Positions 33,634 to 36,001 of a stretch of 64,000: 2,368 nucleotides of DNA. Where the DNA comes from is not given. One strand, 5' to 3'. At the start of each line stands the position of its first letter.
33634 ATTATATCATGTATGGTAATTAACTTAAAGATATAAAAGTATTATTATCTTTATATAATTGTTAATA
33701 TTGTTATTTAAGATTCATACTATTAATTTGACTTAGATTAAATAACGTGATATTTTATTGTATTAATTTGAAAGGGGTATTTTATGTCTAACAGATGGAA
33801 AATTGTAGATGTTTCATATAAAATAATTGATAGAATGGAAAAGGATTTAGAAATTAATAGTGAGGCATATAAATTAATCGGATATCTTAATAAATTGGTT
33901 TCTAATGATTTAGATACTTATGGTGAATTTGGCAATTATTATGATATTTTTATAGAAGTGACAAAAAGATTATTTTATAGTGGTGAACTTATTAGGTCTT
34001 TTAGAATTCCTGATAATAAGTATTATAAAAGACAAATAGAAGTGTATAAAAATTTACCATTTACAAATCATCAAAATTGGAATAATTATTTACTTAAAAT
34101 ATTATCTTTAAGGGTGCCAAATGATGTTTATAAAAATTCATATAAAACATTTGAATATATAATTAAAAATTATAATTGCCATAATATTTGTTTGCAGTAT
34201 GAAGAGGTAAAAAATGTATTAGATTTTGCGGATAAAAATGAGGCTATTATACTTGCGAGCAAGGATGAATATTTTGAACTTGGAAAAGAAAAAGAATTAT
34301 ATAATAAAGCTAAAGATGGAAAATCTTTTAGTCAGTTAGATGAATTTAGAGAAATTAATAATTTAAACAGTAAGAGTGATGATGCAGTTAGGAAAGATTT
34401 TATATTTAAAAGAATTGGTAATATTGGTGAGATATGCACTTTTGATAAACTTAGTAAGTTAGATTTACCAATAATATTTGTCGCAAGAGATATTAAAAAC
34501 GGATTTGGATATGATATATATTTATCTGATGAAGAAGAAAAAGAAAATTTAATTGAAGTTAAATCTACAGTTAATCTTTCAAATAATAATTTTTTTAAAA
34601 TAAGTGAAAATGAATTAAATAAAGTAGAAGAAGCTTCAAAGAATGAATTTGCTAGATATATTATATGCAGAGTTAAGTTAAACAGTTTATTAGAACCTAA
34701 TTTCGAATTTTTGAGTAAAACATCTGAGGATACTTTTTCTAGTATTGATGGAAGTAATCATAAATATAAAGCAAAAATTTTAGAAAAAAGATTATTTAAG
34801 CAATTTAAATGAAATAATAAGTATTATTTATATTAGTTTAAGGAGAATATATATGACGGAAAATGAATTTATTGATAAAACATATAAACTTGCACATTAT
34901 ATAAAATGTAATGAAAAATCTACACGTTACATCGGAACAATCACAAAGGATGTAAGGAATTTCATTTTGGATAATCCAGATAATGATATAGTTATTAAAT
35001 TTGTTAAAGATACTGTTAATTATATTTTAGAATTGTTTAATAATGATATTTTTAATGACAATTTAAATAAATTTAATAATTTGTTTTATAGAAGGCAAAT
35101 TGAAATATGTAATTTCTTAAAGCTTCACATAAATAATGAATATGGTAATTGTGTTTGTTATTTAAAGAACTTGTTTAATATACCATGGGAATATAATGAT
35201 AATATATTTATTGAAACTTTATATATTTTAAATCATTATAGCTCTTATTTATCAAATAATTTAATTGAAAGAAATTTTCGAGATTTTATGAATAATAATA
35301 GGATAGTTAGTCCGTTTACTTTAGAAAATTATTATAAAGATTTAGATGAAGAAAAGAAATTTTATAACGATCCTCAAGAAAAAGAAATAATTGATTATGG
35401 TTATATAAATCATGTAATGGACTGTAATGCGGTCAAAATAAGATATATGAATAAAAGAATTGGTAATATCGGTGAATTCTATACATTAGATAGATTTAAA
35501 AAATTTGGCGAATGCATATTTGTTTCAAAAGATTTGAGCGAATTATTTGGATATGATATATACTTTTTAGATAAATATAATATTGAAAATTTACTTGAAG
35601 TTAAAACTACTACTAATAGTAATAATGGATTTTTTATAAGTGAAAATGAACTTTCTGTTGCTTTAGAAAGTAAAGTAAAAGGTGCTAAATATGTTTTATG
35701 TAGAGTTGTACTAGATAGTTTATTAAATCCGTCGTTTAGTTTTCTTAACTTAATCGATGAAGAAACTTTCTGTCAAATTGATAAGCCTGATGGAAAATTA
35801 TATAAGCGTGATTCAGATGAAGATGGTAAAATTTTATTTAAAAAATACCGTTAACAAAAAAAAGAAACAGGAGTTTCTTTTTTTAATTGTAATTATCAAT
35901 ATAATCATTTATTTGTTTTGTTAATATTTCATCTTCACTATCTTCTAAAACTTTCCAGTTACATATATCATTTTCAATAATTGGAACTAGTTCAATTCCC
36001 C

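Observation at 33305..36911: Tandem paralogous DUF3883-type PD-(D/E)xK proteins convergent with a SWIM zinc-finger protein: candidate undescribed (defence-like) module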

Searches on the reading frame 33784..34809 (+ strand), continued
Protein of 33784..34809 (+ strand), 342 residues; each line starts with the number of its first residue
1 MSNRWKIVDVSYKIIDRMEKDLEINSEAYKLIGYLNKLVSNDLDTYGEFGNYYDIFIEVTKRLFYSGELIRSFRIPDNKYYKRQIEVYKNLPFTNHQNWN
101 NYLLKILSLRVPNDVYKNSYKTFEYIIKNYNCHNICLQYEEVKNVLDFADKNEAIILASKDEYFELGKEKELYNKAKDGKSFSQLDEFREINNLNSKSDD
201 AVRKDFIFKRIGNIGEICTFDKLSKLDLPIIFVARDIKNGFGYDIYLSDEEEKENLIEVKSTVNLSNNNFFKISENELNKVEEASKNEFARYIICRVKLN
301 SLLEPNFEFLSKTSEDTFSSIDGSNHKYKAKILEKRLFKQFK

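Call 82: search_protein_families(library=padloc, proteins=[L021:9680-10549:+, L023:9560-10411:+, L026:9461-10432:+, L024:9443-10417:+, L031:9380-10411:+, L034:9614-10387:+, P0008, P0017, L020:8265-9344:+, L053:3331-4356:-], max_evalue=0.01)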
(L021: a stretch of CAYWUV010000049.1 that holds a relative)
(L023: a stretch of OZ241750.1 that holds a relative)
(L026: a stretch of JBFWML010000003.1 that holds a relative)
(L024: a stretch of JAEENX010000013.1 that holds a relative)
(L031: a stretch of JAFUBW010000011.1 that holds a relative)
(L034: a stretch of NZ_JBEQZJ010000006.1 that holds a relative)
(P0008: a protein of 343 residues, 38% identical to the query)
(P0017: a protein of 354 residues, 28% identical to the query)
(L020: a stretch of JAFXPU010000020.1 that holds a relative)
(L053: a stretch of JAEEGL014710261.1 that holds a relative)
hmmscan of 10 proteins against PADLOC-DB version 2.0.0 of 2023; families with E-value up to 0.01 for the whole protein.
L021:9680-10549:+ (290 aa): 6 families
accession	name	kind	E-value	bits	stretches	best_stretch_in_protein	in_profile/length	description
PDLC05008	PDC-S36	-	7.6e-99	329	1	3-290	4-279/280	-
PDLC04021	PD-T4-1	-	2.8e-12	44.2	1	161-251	246-335/383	-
PDLC03964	TmtA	-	4.1e-12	43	1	155-262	1399-1503/1538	-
PDLC03965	TmtA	-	7.7e-12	42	1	52-263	1138-1324/1370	-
PDLC04022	PD-T4-1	-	7.4e-09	33.3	1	162-250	80-165/216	-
PDLC03972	TmtA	-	7.7e-06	22.2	1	164-265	1184-1274/1302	-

L023:9560-10411:+ (284 aa): 6 families
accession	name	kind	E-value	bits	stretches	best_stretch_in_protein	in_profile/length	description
PDLC05008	PDC-S36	-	3.4e-97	323.5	1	14-283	5-279/280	-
PDLC04021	PD-T4-1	-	1e-14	52.3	1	159-243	247-332/383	-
PDLC03964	TmtA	-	4.1e-11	39.7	1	150-256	1397-1504/1538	-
PDLC04022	PD-T4-1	-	7.5e-10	36.5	1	161-241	82-163/216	-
PDLC03972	TmtA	-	2.2e-09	33.9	1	149-256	1172-1272/1302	-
PDLC03965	TmtA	-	2.5e-07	27.1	1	143-253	1219-1321/1370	-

L026:9461-10432:+ (324 aa): 11 families
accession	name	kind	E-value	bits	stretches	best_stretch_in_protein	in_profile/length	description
PDLC05008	PDC-S36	-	1.4e-44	151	1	188-320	149-278/280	-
PDLC03964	TmtA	-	4.9e-20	69.2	1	171-317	1381-1523/1538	-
PDLC04021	PD-T4-1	-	1.3e-15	55.3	1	191-282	244-338/383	-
PDLC03965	TmtA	-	7.5e-14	48.7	1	160-290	1210-1323/1370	-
PDLC03966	TmtA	-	3.2e-13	46.4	1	182-305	1513-1631/1655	-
PDLC03972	TmtA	-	4.7e-13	46.1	1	171-296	1160-1278/1302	-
PDLC04022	PD-T4-1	-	9.4e-10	36.2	1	196-275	82-162/216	-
PDLC03432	REase_II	-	1.4e-06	25.5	1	184-319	296-443/462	Type II restriction enzyme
PDLC03970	TmtA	-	5e-05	19.4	1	238-291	1463-1519/1552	-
PDLC03968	TmtA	-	0.0013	14.4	1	248-291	1397-1440/1486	-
PDLC03969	TmtA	-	0.0017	14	1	237-282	1418-1465/1563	-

L024:9443-10417:+ (325 aa): 2 families
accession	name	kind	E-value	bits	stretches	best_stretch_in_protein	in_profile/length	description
PDLC05008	PDC-S36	-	7.1e-07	27.2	1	210-248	185-222/280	-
PDLC03971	TmtA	-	1.6e-05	20.6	1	181-248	1637-1712/1782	-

L031:9380-10411:+ (344 aa): 1 family
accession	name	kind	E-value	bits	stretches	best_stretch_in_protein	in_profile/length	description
PDLC05008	PDC-S36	-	5.6e-05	21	1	229-311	183-260/280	-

L034:9614-10387:+ (258 aa): 10 families
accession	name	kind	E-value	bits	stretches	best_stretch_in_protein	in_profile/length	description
PDLC05008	PDC-S36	-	1.1e-31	108.7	1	105-226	133-254/280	-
PDLC04021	PD-T4-1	-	1e-19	68.8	1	103-253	223-375/383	-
PDLC03964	TmtA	-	1.5e-11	41.2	1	30-241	1337-1519/1538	-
PDLC03432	REase_II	-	2.6e-11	41.1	1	128-222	307-412/462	Type II restriction enzyme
PDLC03972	TmtA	-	3.1e-11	40.1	1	21-246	1083-1293/1302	-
PDLC04022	PD-T4-1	-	1.9e-10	38.5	1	111-253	64-208/216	-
PDLC03966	TmtA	-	5.5e-09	32.4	1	94-225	1492-1617/1655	-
PDLC03965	TmtA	-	3e-07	26.8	1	104-229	1215-1327/1370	-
PDLC03971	TmtA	-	1.5e-06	24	1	96-220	1613-1738/1782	-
PDLC03969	TmtA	-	0.00036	16.2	1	168-192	1417-1442/1563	-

P0008 (343 aa): 4 families
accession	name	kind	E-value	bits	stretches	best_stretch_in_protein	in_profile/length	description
PDLC05008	PDC-S36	-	3.2e-09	34.9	1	225-289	189-248/280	-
PDLC04021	PD-T4-1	-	1.7e-08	31.8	1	230-325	284-378/383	-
PDLC03971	TmtA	-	0.0011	14.5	1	202-290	1643-1742/1782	-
PDLC03965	TmtA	-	0.0028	13.7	1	193-290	1230-1321/1370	-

P0017 (354 aa): 2 families
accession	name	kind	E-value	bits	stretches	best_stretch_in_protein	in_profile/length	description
PDLC05008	PDC-S36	-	4.1e-09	34.6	1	236-283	188-234/280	-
PDLC03965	TmtA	-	0.0024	13.9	1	216-287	1241-1310/1370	-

L020:8265-9344:+ (360 aa): 0 families

L053:3331-4356:- (342 aa): 1 family
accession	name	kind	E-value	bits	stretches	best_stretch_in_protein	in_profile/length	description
PDLC05008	PDC-S36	-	0.00026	18.8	1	213-272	192-248/280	-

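Call 86: search_dna_similar(query=window:33784-34809:+, collection=plasmids, mode=protein, max_evalue=0.001, max_rows=10)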
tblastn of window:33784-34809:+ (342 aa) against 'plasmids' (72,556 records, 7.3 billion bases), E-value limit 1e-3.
No match.

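Call 87: search_dna_similar(query=window:33784-34809:+, collection=phages, mode=protein, max_evalue=0.001, max_rows=10)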
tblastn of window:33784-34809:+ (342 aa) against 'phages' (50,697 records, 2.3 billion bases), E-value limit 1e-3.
No match.

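Call 94: search_protein_families(library=padloc, alignment_id=A3, max_evalue=1e-10)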
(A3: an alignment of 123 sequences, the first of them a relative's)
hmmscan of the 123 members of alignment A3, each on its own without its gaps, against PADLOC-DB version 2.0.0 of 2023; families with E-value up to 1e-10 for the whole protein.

A. member 1, L019:1-2313:- (771 aa): 0 families

B. families by the number of members that match (of 123 scanned): 73 families (the first 25 are shown)
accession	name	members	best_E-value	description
PDLC04899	PDC-S07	3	1.4e-44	-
PDLC04140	mad8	3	1.4e-39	mads_8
PDLC04135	mad3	2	4.9e-97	mads_3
PDLC05008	PDC-S36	2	6.1e-20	-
PDLC02960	RT-Protease_XI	2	4.2e-18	single gene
PDLC02959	RT-Protease_XI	2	3.3e-16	single gene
PDLC04911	PDC-S11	1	1.3e-112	-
PDLC04912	PDC-S11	1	9.6e-108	-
PDLC02759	SspA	1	2.9e-98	SspA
PDLC02657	DndA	1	6.1e-96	DndA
PDLC04914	PDC-S11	1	1.1e-83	-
PDLC05078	PDC-S72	1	1.8e-76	-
PDLC02225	AbiEi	1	2e-58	AbiEi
PDLC02806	SspH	1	3.1e-50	SspH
PDLC02204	MzaB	1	1.2e-46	-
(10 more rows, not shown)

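Call 95: search_protein_families(library=pfam, alignment_id=A3, max_evalue=1e-8)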
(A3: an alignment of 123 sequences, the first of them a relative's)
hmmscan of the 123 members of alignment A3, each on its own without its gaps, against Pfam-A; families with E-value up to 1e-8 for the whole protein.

A. member 1, L019:1-2313:- (771 aa): 1 family
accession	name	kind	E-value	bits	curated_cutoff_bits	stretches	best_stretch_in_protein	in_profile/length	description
PF02687.27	FtsX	-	3.8e-38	130.6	25.5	2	256-380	2-120/120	FtsX-like permease C-terminal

B. families by the number of members that match (of 123 scanned): 111 families (the first 25 are shown)
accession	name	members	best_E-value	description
PF00293.34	NUDIX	4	1.1e-15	NUDIX domain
PF14815.12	NUDIX_4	3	3.4e-14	NUDIX domain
PF09848.15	SLFN-g3_helicase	2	7.7e-105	Schlafen group 3, DNA/RNA helicase domain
PF03747.19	ADP_ribosyl_GH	2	4.5e-71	ADP-ribosylglycohydrolase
PF01520.23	Amidase_3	2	7.9e-44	N-acetylmuramoyl-L-alanine amidase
PF02592.20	Vut_1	2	4.3e-42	Putative vitamin uptake transporter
PF01048.26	PNP_UDP_1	2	6.6e-42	Phosphorylase superfamily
PF00990.26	GGDEF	2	1.4e-37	Diguanylate cyclase, GGDEF domain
PF00005.33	ABC_tran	2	2.7e-36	ABC transporter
PF13365.12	Trypsin_2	2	7.5e-33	Trypsin-like peptidase domain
PF01396.24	Zn_ribbon_Top1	2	6.8e-30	Topoisomerase DNA binding C4 zinc finger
PF00535.33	Glycos_transf_2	2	3.5e-27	Glycosyl transferase family 2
PF04138.20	GtrA_DPMS_TM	2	4.8e-25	GtrA/DPMS, transmembrane domain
PF13180.12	PDZ_2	2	4e-21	PDZ domain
PF00089.32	Trypsin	2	2.5e-18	Trypsin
PF13020.12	NOV_C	2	3.8e-15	Protein NO VEIN, C-terminal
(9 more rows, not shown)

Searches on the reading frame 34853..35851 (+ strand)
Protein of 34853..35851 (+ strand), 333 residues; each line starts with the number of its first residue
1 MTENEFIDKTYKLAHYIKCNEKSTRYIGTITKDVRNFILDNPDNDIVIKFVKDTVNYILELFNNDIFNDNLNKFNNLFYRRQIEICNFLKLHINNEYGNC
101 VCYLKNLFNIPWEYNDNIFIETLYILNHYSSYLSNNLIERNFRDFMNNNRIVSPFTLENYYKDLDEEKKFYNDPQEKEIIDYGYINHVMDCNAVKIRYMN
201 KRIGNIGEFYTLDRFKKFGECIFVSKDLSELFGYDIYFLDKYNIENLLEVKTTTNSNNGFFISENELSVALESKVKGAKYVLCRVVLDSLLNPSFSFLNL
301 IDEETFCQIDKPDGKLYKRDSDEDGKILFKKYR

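Call 4: search_protein_families(library=pfam, proteins=[window:34853-35851:+], max_evalue=0.1)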
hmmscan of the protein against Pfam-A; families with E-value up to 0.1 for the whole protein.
window:34853-35851:+ (333 aa): 1 family
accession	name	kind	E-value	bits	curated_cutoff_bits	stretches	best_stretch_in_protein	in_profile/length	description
PF13020.12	NOV_C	-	1.7e-09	38.1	22.1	1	219-287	17-81/91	Protein NO VEIN, C-terminal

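Call 5: search_protein_families(library=padloc, proteins=[window:34853-35851:+], max_evalue=0.1)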
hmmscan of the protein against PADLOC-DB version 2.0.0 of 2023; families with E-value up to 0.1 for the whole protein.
window:34853-35851:+ (333 aa): 2 families
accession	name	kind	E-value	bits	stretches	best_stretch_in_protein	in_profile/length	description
PDLC05008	PDC-S36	-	3.1e-08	31.7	1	223-285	188-248/280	-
PDLC03971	TmtA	-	0.016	10.7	1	232-285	1688-1741/1782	-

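Call 7: search_protein_families(library=ncbifam, proteins=[window:34853-35851:+], max_evalue=0.1)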
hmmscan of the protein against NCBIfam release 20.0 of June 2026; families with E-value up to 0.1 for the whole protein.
window:34853-35851:+ (333 aa): 1 family
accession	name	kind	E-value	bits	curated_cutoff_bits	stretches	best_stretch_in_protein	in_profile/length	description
TIGR02224.1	recomb_XerC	equivalog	0.094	12.1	335.15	0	141-177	2-36/295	tyrosine recombinase XerC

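Call 8: search_protein_families(library=phrogs, proteins=[window:34853-35851:+], max_evalue=0.1)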
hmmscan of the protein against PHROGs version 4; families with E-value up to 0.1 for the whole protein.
window:34853-35851:+ (333 aa): 0 families
